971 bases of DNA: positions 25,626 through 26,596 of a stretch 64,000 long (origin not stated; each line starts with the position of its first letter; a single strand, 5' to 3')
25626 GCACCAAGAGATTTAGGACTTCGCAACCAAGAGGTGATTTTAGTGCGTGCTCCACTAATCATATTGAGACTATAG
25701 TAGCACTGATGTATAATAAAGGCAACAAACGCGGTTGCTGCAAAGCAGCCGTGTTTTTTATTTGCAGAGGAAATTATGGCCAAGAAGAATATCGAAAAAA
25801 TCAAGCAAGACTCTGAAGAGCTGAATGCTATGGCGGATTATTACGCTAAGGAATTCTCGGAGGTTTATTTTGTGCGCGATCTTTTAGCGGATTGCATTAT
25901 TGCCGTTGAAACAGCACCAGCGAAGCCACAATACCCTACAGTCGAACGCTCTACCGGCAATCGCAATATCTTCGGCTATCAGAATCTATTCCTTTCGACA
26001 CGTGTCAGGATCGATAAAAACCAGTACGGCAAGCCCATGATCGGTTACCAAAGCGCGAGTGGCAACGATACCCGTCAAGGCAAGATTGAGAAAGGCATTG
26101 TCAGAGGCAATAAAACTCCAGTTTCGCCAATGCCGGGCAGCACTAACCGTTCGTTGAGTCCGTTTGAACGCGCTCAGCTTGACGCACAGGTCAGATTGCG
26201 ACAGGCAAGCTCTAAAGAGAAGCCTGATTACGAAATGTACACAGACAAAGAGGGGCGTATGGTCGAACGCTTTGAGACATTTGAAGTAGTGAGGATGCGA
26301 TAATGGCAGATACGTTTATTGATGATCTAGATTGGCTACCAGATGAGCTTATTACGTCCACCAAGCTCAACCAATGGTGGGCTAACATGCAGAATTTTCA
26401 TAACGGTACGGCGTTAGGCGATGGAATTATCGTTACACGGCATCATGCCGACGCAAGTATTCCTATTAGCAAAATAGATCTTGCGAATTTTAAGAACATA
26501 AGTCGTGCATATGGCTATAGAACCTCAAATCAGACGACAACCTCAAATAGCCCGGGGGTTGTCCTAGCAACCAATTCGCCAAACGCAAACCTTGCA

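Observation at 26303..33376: Shufflon-like multiple-inversion system for phage tail-fibre C-termini: six 21-bp crossover repeats, each in frame as 'IIVTRH'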

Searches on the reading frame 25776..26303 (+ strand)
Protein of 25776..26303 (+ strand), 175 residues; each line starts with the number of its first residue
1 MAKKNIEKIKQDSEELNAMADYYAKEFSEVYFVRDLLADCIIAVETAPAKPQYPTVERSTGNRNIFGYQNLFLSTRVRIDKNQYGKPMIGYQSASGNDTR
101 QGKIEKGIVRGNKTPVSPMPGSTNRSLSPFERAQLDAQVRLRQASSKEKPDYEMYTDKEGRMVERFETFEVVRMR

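Call 9: search_protein_families(library=pfam, proteins=[window:25776-26303:+], max_evalue=0.01)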
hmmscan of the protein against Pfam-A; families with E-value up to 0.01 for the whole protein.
window:25776-26303:+ (175 aa): 0 families

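Call 10: search_protein_families(library=phrogs, proteins=[window:25776-26303:+], max_evalue=0.01)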
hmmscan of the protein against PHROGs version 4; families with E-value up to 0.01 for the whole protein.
window:25776-26303:+ (175 aa): 0 families

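Call 14: find_encoding_contigs(protein=window:25776-26303:+, flank=10000, max_places=10)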
Protein window:25776-26303:+ (175 aa): 9 contigs read that carry it; 9 places shown.
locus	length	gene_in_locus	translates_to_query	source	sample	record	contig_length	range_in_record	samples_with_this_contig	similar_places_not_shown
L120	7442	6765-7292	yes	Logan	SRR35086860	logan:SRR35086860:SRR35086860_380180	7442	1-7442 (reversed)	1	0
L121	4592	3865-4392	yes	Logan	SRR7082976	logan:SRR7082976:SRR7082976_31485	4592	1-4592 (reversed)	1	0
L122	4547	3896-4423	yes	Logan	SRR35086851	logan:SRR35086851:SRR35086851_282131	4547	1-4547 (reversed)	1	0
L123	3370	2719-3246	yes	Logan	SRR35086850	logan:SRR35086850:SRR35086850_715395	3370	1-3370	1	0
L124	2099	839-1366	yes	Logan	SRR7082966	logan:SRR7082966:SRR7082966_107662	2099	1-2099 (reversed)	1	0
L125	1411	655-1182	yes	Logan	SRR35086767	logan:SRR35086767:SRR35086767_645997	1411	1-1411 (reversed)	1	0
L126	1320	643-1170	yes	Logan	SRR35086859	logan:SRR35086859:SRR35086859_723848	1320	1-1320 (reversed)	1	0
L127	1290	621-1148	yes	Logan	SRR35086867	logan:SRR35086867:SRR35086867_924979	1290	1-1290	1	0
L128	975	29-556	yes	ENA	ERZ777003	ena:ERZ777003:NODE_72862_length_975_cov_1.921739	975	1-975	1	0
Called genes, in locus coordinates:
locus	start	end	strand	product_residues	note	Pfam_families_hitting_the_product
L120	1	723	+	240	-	?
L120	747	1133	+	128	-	-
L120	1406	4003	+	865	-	PF20155:TMP_3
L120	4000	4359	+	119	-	-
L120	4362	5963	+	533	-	-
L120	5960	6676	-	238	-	PF05257:CHAP (weak)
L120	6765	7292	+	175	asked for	-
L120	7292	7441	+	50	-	?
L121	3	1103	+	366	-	?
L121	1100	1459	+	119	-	-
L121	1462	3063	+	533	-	-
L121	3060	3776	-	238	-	PF05257:CHAP (weak)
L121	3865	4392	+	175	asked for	-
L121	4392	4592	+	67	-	?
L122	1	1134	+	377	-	?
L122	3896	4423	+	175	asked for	-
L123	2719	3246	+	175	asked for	-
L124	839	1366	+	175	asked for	-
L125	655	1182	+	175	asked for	-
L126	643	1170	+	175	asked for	-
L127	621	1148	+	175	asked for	-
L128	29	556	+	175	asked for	-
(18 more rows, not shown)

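Call 64: search_protein_families(library=ncbifam, proteins=[window:25776-26303:+], max_evalue=0.001)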
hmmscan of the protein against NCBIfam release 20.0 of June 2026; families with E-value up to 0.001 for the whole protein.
window:25776-26303:+ (175 aa): 0 families

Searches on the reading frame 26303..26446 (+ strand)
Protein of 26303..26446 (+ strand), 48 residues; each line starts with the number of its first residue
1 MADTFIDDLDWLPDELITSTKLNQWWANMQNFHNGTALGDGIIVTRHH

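Call 90: search_protein_representatives(protein=window:26303-26446:+)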
Query: 48 residues. Proteins with E-value up to 0.001 (for the whole library): 31; up to 1e-10: 9; up to 1e-30: 0. The best 31 are listed.
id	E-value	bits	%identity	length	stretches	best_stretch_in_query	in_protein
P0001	5.2e-26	104.2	100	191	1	1-48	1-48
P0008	2.9e-24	98.8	98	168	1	1-47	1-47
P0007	1.9e-23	96.2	94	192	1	1-48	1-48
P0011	1.2e-22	93.7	91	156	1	1-47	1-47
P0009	3.6e-22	92.3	91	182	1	1-47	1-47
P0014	2.1e-13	65.0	76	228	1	1-47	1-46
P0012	2.8e-13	64.5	76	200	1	1-47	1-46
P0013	3.2e-11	58.2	70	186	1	1-47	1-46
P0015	5.2e-11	57.5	70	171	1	1-47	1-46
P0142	6.8e-10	54.0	65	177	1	1-47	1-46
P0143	3.1e-09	52.0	63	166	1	1-47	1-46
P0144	6.5e-09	51.0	63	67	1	1-47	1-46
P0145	1.0e-08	50.3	61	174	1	1-47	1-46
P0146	1.1e-08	50.2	63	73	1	1-47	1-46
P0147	1.6e-08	49.8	63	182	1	1-47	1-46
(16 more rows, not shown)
